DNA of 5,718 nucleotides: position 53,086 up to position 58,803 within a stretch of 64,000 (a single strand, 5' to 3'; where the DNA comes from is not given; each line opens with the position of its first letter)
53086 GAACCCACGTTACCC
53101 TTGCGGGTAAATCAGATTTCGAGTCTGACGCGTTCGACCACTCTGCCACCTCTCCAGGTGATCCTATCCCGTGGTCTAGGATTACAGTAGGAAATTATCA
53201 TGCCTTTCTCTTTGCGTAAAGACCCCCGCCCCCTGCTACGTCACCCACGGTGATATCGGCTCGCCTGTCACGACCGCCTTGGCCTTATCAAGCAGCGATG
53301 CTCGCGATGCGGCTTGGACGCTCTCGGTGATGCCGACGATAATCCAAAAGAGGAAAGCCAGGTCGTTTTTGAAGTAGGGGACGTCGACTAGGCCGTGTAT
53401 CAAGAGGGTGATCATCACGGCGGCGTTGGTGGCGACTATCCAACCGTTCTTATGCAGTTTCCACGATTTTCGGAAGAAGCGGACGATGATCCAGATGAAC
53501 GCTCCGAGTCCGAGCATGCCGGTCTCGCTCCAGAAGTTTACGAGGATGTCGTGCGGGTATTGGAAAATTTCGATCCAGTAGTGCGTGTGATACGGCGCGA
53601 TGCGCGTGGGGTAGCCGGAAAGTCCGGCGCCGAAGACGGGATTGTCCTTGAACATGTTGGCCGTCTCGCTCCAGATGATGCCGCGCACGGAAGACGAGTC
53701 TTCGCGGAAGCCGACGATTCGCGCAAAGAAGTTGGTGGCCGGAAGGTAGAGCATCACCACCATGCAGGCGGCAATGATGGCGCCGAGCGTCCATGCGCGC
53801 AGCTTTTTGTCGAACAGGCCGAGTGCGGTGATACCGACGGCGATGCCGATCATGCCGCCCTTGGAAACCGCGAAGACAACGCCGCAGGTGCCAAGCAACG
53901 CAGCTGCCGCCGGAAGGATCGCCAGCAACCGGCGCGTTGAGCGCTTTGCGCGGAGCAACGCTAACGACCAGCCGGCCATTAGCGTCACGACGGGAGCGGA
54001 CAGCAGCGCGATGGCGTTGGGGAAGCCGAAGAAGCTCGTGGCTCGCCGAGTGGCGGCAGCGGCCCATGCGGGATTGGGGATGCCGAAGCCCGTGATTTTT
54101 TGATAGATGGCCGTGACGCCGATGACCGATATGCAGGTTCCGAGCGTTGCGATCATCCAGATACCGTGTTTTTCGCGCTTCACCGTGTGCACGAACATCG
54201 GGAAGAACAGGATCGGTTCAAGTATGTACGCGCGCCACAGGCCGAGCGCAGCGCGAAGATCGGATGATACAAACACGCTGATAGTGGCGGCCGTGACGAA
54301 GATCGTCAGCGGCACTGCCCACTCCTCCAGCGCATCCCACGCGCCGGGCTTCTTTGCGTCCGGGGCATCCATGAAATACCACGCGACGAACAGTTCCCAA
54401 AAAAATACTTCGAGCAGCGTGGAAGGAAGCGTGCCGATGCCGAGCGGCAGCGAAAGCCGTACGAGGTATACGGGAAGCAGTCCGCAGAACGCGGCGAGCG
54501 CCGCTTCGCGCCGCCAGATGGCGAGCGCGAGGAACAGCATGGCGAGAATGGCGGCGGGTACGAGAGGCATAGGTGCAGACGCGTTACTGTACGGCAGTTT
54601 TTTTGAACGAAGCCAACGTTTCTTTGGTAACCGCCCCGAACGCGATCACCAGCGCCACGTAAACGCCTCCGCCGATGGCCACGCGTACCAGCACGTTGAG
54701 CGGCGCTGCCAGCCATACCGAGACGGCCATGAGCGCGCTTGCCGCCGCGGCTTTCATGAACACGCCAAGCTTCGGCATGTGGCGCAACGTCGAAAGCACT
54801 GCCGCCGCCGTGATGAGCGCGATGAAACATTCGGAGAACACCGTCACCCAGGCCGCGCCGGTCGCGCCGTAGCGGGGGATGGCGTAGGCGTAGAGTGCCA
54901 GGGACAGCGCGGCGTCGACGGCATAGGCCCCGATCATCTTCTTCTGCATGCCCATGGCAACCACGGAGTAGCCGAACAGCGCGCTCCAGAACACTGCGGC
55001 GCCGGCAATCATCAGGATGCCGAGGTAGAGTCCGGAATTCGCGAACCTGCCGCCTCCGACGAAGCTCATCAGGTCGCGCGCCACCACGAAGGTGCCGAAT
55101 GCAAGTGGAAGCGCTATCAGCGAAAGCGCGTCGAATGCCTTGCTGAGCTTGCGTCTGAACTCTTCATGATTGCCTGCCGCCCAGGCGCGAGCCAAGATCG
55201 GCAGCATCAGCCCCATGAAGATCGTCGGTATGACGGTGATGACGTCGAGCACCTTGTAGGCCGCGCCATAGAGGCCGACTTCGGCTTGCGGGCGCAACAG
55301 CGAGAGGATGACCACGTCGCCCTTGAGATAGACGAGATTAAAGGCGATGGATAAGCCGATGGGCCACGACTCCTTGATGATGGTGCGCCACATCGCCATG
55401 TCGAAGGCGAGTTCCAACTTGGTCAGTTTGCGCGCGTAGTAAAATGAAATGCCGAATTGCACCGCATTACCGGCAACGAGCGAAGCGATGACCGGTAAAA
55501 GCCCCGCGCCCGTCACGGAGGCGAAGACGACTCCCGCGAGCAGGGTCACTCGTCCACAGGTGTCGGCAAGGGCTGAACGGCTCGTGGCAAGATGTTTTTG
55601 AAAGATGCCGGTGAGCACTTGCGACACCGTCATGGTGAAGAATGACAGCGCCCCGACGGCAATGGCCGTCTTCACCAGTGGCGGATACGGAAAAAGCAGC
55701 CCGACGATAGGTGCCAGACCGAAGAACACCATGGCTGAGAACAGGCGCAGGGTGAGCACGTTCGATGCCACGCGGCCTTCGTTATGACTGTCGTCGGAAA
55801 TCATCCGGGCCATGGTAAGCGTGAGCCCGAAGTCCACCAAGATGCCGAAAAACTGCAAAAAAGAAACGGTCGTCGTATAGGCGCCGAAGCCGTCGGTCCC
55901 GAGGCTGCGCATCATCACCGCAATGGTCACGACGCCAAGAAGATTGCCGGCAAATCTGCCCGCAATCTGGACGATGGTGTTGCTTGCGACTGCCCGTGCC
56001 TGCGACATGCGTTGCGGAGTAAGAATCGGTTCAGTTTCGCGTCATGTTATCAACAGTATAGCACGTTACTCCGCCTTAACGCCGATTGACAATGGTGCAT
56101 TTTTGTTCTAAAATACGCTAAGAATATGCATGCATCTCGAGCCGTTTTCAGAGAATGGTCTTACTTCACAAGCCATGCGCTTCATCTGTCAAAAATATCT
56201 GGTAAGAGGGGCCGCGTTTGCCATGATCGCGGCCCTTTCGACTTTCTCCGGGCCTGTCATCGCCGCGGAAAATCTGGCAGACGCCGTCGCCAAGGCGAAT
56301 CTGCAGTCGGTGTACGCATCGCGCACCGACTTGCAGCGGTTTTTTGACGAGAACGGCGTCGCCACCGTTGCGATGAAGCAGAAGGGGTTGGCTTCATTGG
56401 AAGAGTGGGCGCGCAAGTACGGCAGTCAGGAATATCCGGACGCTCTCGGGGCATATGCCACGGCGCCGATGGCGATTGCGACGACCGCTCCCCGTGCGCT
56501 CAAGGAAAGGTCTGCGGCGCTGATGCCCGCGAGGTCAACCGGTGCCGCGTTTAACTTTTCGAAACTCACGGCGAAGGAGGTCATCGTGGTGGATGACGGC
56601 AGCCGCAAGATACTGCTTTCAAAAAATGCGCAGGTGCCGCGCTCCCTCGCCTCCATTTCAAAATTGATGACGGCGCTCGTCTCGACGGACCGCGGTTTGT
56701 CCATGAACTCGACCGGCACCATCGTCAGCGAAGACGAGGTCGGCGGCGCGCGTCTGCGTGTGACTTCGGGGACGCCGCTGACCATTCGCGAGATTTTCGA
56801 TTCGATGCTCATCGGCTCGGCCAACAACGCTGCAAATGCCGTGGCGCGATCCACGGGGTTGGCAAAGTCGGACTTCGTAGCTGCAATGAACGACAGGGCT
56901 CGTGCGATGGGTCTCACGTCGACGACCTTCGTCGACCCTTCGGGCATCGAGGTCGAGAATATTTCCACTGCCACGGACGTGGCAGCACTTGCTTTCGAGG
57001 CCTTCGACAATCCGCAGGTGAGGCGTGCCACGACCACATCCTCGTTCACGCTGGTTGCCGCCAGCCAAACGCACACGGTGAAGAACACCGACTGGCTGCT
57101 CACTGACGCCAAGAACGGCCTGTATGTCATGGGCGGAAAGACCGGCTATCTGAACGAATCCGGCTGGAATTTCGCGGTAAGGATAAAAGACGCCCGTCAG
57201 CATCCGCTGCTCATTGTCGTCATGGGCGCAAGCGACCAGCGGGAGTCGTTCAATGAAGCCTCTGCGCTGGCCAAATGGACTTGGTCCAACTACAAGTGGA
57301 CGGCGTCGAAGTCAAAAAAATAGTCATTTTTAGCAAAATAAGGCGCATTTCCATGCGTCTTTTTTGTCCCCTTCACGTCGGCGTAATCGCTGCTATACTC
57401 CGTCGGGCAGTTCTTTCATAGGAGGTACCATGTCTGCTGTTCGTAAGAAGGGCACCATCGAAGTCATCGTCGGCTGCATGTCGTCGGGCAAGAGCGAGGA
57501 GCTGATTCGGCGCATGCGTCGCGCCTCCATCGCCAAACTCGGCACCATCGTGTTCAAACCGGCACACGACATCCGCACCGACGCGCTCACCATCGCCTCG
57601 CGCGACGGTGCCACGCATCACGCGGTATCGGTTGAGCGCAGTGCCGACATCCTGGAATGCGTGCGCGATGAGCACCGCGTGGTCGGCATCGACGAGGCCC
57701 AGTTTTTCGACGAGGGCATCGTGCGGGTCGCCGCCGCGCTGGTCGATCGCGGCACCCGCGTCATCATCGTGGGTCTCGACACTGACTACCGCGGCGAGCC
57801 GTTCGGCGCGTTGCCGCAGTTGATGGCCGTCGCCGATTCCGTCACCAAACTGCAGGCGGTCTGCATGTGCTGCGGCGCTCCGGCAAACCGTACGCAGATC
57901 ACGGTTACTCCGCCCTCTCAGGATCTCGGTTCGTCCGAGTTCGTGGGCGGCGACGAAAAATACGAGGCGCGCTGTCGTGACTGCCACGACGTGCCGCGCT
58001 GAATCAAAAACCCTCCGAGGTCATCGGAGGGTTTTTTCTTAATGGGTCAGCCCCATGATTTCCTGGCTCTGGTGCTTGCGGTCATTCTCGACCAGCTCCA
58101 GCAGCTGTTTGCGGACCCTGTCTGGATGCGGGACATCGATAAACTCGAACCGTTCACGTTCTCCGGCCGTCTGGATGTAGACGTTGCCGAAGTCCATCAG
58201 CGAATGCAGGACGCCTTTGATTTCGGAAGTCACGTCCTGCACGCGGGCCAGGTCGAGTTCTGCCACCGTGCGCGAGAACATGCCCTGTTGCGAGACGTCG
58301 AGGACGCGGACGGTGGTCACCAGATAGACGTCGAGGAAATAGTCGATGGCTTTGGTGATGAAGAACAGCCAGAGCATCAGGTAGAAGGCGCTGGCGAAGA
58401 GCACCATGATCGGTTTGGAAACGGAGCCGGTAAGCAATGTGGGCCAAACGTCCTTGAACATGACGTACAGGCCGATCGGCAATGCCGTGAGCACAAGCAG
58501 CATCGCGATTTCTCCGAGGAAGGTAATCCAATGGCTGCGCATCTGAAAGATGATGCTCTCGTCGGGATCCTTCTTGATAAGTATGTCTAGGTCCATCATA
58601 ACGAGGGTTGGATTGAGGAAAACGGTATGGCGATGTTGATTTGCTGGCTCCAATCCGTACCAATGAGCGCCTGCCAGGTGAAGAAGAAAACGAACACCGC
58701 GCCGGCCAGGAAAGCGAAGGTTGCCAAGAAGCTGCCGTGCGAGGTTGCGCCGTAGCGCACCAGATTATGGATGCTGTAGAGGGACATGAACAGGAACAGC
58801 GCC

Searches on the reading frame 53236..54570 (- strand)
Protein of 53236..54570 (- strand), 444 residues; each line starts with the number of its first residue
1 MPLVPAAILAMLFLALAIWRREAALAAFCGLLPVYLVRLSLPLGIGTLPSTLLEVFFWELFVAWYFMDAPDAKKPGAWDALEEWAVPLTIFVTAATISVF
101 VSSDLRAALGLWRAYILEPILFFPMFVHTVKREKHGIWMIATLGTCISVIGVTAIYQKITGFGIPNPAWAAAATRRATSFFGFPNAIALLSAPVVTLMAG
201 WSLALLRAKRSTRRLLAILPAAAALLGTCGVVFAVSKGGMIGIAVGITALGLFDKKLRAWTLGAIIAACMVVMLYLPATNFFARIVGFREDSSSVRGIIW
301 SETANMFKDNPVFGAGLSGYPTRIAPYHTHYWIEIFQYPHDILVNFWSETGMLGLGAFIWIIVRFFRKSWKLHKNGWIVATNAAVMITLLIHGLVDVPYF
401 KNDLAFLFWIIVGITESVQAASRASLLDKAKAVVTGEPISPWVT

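Call 19: search_protein_families(library=pfam, proteins=[window:53236-54570:-], max_evalue=0.001)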
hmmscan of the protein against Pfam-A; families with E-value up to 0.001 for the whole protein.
window:53236-54570:- (444 aa): 1 family
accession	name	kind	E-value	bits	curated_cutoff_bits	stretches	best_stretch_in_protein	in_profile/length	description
PF04932.20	Wzy_C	-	2.2e-20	73.4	31.7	1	222-359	1-149/149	O-Antigen ligase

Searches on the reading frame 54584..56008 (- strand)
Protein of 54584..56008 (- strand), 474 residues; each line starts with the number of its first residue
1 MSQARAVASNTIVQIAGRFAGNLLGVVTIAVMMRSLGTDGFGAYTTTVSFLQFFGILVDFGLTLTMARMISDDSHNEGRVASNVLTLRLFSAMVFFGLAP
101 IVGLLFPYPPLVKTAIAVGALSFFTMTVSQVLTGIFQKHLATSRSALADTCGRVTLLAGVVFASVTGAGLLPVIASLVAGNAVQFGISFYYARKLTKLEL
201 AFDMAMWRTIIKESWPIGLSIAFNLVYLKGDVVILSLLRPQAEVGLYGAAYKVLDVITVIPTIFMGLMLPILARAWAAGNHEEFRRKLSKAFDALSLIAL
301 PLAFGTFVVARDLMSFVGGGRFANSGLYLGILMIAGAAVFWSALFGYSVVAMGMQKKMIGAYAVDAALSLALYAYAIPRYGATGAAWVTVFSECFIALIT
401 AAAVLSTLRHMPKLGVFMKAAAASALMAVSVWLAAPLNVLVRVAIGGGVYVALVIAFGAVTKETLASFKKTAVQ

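Call 19: search_protein_families(library=pfam, proteins=[window:54584-56008:-], max_evalue=0.001)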
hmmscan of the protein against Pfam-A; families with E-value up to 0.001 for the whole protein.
window:54584-56008:- (474 aa): 2 families
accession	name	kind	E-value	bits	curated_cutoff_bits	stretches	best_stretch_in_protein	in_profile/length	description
PF01943.22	Polysacc_synt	-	8.3e-29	101.3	28.2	1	8-275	2-273/274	Polysaccharide biosynthesis protein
PF13440.11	Polysacc_synt_3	-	1.3e-22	80.8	23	1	31-322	1-288/293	Polysaccharide biosynthesis protein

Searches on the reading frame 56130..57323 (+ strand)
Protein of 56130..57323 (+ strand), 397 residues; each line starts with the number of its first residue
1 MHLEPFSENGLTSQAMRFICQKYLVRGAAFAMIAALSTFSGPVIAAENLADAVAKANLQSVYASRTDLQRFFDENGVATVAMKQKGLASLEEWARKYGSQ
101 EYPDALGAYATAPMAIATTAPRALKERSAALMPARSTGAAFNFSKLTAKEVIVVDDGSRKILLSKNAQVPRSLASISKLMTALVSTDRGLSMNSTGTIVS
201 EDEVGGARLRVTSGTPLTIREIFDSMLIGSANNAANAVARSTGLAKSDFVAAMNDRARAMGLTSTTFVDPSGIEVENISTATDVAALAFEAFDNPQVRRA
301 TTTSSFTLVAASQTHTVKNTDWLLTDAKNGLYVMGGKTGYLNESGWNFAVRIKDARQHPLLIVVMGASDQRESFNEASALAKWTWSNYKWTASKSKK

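Call 19: search_protein_families(library=pfam, proteins=[window:56130-57323:+], max_evalue=0.001)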
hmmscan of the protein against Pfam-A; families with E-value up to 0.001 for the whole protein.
window:56130-57323:+ (397 aa): 2 families
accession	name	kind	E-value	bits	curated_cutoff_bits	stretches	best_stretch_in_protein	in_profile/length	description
PF00768.25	Peptidase_S11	-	2e-36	126.1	27.6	1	145-368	9-238/239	D-alanyl-D-alanine carboxypeptidase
PF13354.11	Beta-lactamase2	-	2.9e-07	30.5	22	1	155-350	8-199/214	Beta-lactamase enzyme family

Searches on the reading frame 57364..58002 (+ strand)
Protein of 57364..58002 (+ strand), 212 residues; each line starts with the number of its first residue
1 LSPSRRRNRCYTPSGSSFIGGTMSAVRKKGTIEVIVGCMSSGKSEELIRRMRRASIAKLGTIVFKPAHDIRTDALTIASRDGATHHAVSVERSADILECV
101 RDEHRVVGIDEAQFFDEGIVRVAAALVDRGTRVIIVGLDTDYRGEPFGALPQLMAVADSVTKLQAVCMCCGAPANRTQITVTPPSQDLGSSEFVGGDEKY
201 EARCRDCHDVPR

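Call 41: search_protein_families(library=pfam, proteins=[window:57364-58002:+], max_evalue=0.001)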
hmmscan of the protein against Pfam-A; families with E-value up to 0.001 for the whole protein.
window:57364-58002:+ (212 aa): 1 family
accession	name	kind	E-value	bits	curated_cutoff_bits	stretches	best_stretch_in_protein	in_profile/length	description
PF00265.24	TK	-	7.7e-45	153.3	20.6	1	30-208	1-176/176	Thymidine kinase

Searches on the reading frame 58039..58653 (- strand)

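Call 41: search_protein_families(library=pfam, proteins=[window:58039-58653:-], max_evalue=0.001)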
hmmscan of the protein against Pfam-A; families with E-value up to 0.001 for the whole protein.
window:58039-58653:- (204 aa): 1 family
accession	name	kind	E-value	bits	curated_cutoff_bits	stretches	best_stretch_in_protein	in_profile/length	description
PF03703.20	bPH_2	-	7.8e-08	32.9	22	1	122-184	16-78/78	Bacterial PH domain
